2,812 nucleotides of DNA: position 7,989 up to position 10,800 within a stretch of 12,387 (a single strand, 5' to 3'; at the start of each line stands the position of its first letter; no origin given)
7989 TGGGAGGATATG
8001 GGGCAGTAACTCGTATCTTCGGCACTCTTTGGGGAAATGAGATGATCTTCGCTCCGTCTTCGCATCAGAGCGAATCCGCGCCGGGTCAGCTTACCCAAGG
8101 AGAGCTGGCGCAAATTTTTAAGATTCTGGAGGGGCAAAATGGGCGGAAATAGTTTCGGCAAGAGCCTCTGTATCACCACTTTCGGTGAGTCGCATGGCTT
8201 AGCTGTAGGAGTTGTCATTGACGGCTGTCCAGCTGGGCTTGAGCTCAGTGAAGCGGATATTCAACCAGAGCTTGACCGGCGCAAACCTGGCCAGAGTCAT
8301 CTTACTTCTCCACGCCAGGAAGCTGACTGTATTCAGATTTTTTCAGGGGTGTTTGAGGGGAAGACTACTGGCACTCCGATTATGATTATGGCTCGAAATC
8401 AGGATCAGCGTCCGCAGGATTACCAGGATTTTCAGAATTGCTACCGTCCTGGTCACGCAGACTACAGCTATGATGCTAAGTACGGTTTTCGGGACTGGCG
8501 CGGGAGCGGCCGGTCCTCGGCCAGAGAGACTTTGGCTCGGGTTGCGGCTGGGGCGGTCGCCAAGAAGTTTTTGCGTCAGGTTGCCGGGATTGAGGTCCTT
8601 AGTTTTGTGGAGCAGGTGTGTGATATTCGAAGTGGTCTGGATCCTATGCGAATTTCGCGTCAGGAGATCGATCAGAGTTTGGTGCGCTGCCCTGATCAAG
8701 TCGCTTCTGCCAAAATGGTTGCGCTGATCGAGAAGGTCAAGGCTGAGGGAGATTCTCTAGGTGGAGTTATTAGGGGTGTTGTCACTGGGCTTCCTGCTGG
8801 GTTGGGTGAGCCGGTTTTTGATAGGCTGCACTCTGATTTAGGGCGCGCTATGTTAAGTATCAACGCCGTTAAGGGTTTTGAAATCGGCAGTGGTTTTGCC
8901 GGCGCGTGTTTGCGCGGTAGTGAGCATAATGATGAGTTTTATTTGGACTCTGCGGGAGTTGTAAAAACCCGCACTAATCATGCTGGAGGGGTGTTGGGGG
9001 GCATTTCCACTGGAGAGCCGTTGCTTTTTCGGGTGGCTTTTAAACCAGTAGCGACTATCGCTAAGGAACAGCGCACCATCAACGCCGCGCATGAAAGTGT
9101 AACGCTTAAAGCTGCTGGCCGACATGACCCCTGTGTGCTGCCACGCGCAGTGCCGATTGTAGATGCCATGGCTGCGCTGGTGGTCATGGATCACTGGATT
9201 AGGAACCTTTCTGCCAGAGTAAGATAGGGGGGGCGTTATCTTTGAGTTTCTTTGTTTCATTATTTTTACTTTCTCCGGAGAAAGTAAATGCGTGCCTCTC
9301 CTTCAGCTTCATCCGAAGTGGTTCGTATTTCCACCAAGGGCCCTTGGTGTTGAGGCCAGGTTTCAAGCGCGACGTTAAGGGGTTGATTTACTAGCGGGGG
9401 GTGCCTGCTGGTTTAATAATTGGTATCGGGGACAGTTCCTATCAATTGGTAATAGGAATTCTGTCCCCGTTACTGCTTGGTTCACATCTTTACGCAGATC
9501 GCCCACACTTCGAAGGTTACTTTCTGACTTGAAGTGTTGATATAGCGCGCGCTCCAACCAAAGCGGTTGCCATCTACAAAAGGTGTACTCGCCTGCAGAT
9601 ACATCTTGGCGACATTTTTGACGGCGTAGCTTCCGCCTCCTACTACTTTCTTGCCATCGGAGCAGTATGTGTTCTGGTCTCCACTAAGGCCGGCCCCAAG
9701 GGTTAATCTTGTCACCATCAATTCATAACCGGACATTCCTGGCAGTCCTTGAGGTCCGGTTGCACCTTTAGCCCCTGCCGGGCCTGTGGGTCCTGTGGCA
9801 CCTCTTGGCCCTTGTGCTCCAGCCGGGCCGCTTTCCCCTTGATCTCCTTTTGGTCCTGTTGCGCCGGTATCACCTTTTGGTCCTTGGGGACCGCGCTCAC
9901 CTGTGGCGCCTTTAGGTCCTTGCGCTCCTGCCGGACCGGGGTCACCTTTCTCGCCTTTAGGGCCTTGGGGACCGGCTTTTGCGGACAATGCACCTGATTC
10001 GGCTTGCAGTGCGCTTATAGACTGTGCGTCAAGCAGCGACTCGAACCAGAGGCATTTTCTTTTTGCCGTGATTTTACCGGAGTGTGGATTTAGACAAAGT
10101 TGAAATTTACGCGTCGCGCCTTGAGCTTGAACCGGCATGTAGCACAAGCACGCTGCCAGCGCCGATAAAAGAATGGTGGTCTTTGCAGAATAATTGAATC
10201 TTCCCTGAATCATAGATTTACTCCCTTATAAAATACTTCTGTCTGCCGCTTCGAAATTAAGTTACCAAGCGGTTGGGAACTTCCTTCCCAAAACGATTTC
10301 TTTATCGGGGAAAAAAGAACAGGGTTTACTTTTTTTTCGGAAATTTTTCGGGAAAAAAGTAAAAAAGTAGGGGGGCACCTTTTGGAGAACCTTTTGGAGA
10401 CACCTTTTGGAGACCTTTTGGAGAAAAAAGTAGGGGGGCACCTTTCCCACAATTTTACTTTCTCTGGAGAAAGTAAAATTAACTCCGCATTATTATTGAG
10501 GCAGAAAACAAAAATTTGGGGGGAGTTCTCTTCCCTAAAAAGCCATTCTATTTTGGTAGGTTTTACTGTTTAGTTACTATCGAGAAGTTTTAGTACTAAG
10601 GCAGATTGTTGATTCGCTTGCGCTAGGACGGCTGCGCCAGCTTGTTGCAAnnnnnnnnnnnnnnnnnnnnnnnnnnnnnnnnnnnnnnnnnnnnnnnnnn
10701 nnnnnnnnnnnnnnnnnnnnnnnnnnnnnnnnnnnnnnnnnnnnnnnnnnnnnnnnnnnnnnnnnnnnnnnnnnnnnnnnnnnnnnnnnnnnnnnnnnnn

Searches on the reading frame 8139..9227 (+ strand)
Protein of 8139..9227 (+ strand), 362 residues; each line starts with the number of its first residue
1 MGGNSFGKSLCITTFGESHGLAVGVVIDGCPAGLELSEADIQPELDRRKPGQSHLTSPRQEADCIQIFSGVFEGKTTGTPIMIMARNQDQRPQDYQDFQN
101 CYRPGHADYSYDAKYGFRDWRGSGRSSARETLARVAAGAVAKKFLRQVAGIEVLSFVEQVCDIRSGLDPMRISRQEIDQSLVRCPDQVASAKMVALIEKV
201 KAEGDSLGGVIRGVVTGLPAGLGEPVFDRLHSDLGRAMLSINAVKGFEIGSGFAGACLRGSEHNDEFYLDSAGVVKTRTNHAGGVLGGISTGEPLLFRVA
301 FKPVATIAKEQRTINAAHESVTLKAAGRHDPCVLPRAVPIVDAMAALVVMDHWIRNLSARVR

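Call 6: search_protein_families(library=pfam, proteins=[window:8139-9227:+], max_evalue=0.01)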
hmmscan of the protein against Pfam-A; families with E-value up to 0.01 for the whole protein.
window:8139-9227:+ (362 aa): 1 family
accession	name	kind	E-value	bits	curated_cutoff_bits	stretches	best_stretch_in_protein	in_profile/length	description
PF01264.26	Chorismate_synt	-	1.5e-140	468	27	1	11-354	2-327/327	Chorismate synthase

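Call 11: find_encoding_contigs(protein=window:8139-9227:+, flank=10000, max_places=10)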
Protein window:8139-9227:+ (362 aa): no gene with exactly this product is on record in the collection.

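Call 28: find_homologous_proteins(query=window:8139-9227:+, max_evalue=1e-60)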
Query window:8139-9227:+ (362 aa): 8000 proteins with E <= 1e-60 among 8000 candidates; the best 120 are listed.
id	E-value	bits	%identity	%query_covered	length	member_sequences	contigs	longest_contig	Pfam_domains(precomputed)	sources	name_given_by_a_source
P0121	7.3e-182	622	78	98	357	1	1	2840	PF01264.27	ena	-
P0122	3.1e-169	581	71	98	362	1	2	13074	PF01264.27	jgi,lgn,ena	-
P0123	6.0e-166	570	69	98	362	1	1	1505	PF01264.27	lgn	-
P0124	1.5e-165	569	70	99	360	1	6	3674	PF01264.27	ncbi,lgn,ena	-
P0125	7.4e-165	566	69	98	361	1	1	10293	PF01264.27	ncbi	ncbi:MAG: chorismate synthase [Patescibacteria group bacterium]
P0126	7.8e-164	563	69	98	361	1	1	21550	PF01264.27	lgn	-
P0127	1.2e-163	562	68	98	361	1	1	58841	PF01264.27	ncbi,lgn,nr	ncbi:chorismate synthase [Candidatus Kaiserbacteria bacterium]|nr:chorismate synthase [Candidatus Ka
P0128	1.7e-163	562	69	98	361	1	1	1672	PF01264.27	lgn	-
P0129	2.2e-163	561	68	98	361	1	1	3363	PF01264.27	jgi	-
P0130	2.9e-163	561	67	99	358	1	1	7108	PF01264.27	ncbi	-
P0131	5.5e-163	560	69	98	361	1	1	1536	PF01264.27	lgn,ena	-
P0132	6.6e-163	560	69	98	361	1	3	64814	PF01264.27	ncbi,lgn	-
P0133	1.3e-162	559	68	98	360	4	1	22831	PF01264.27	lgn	-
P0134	1.7e-162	559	67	98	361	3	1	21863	PF01264.27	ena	-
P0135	1.8e-162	558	68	98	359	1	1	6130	PF01264.27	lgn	-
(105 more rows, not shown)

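Call 29: find_encoding_contigs(protein=P0122, flank=10000, max_places=3)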
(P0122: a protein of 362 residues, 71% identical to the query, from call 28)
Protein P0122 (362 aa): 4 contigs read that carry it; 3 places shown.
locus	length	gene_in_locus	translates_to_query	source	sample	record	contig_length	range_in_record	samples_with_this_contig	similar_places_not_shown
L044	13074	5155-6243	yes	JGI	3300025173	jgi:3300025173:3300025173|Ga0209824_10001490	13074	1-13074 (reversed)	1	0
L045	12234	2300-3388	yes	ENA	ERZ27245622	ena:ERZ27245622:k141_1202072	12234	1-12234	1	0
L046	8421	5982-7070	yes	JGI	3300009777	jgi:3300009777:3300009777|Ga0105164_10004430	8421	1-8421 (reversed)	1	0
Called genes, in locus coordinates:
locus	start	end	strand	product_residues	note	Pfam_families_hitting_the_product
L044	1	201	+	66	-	?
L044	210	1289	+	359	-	PF13685:Fe-ADH_2, PF01761:DHQ_synthase, PF24621:DHQS_C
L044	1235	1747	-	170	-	-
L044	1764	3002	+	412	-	PF00275:EPSP_synthase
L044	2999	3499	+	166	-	PF13207:AAA_17 (faint), PF13238:AAA_18, PF01202:SKI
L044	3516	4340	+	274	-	PF08501:Shikimate_dh_N, PF00106:adh_short (faint), PF01488:Shikimate_DH, PF03446:NAD_binding_2 (weak), PF03807:F420_oxidored, PF18317:SDH_C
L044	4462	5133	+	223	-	PF01487:DHquinase_I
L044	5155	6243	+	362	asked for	PF01264:Chorismate_synt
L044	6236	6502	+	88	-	PF01817:CM_2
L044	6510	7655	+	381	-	PF00155:Aminotran_1_2, PF01053:Cys_Met_Meta_PP (weak), PF01041:DegT_DnrJ_EryC1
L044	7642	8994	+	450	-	PF03807:F420_oxidored (weak), PF02153:PDH_N, PF26213:TYRAAT1_C, PF00800:PDT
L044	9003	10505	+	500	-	PF01293:PEPCK_ATP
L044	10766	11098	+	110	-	-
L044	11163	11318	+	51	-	-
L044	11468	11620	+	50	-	-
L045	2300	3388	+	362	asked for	PF01264:Chorismate_synt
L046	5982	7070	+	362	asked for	PF01264:Chorismate_synt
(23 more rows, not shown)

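Call 30: find_encoding_contigs(protein=P0121, flank=10000, max_places=3)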
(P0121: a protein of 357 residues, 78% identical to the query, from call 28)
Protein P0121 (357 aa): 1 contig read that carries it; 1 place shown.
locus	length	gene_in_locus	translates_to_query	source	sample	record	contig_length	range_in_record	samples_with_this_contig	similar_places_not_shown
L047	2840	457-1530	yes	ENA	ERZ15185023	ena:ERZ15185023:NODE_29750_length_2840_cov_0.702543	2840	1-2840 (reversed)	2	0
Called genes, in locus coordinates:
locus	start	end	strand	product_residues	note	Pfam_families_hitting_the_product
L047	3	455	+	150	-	?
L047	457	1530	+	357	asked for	PF01264:Chorismate_synt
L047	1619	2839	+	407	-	?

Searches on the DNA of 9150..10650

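Call 20: search_rna_families(source=window, start=9150, end=10650, threshold=evalue, max_evalue=1)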
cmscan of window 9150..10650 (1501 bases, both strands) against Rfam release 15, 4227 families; matches with E-value up to 1: 2.
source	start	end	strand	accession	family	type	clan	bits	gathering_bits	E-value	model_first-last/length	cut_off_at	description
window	10325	10363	+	RF03323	mir-3613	Gene; miRNA;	-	18.9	91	0.84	24-62/86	no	mir-3613 microRNA precursor family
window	10347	10426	+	RF02172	RFPL3-AS1_2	Gene; lncRNA;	-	17.8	40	0.093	1-71/71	no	RFPL3 antisense RNA 1 conserved region 2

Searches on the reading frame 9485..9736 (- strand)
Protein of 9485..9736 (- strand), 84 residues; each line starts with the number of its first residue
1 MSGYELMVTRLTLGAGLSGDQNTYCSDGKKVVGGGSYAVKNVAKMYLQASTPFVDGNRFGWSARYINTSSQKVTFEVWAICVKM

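Call 76: search_solved_structures(query=window:9485-9736:-, max_evalue=1)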
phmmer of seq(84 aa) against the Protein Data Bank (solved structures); distinct sequences matched with E-value up to 1: 0.
